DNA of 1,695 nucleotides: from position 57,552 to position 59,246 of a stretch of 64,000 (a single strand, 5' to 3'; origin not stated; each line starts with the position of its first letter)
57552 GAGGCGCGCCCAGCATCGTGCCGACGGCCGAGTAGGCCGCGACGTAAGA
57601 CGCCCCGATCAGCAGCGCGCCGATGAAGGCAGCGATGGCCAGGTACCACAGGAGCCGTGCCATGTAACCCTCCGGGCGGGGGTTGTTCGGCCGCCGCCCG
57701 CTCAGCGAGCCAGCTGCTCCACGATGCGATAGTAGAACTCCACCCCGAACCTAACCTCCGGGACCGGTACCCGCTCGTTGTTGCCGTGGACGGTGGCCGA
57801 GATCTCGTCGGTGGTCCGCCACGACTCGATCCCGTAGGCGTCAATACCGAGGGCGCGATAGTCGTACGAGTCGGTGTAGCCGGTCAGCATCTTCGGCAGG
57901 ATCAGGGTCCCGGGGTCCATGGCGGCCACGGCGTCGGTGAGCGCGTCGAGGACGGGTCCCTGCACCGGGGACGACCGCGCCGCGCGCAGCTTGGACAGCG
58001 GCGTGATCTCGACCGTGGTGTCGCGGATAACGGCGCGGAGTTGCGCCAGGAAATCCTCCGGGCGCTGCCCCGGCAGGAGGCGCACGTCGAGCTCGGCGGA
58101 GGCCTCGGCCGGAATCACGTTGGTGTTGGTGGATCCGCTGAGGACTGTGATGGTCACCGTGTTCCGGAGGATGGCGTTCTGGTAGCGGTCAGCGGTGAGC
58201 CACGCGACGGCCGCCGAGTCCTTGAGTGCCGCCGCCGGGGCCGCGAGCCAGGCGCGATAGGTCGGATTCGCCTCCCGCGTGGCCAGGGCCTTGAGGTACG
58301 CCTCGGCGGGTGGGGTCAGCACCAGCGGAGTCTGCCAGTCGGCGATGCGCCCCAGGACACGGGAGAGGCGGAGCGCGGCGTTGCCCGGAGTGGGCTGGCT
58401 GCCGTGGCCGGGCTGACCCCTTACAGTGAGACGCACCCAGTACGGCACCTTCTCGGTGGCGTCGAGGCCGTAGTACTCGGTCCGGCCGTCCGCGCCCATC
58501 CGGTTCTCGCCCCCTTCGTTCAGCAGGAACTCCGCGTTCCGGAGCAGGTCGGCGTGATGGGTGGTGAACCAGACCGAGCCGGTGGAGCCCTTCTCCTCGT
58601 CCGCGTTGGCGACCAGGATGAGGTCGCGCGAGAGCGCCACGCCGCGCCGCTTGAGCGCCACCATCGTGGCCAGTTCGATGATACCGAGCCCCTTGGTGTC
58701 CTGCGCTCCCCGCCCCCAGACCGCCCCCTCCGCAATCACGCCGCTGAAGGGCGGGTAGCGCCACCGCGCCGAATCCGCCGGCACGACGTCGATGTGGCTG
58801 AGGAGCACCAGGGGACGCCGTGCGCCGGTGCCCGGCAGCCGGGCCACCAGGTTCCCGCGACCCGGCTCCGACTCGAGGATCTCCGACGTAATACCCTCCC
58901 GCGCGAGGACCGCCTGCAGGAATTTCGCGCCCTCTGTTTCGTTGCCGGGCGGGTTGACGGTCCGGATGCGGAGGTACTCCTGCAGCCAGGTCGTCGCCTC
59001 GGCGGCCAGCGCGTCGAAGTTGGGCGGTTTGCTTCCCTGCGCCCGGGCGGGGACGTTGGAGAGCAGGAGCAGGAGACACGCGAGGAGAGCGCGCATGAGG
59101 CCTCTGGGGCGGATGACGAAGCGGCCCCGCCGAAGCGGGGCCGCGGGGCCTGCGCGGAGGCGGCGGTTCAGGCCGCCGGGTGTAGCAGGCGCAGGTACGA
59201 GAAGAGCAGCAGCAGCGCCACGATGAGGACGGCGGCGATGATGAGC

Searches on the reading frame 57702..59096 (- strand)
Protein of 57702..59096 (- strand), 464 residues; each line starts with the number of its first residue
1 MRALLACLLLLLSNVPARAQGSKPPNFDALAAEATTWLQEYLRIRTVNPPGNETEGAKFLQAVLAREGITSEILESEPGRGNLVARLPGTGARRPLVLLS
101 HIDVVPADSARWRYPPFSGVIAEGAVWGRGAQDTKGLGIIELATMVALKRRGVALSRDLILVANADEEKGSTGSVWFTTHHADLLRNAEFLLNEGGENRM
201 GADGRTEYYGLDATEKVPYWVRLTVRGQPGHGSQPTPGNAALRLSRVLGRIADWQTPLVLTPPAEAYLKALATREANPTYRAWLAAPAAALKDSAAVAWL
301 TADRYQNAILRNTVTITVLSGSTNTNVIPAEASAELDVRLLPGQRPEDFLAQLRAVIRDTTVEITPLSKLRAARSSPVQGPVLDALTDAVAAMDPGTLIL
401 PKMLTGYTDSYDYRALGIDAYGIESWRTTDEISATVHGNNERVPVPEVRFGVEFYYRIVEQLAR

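Call 42: search_protein_families(library=pfam, proteins=[window:57702-59096:-], max_evalue=0.001)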
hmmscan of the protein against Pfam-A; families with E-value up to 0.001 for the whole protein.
window:57702-59096:- (464 aa): 3 families
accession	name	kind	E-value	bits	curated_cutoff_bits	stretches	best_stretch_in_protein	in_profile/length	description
PF01546.33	Peptidase_M20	-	3.6e-24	86.3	24.6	1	98-461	2-206/206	Peptidase family M20/M25/M40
PF07687.19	M20_dimer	-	2.4e-16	60.1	21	1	220-362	8-104/107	Peptidase dimerisation domain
PF04389.22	Peptidase_M28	-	7.8e-08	32.7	21.3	1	82-193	1-91/193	Peptidase family M28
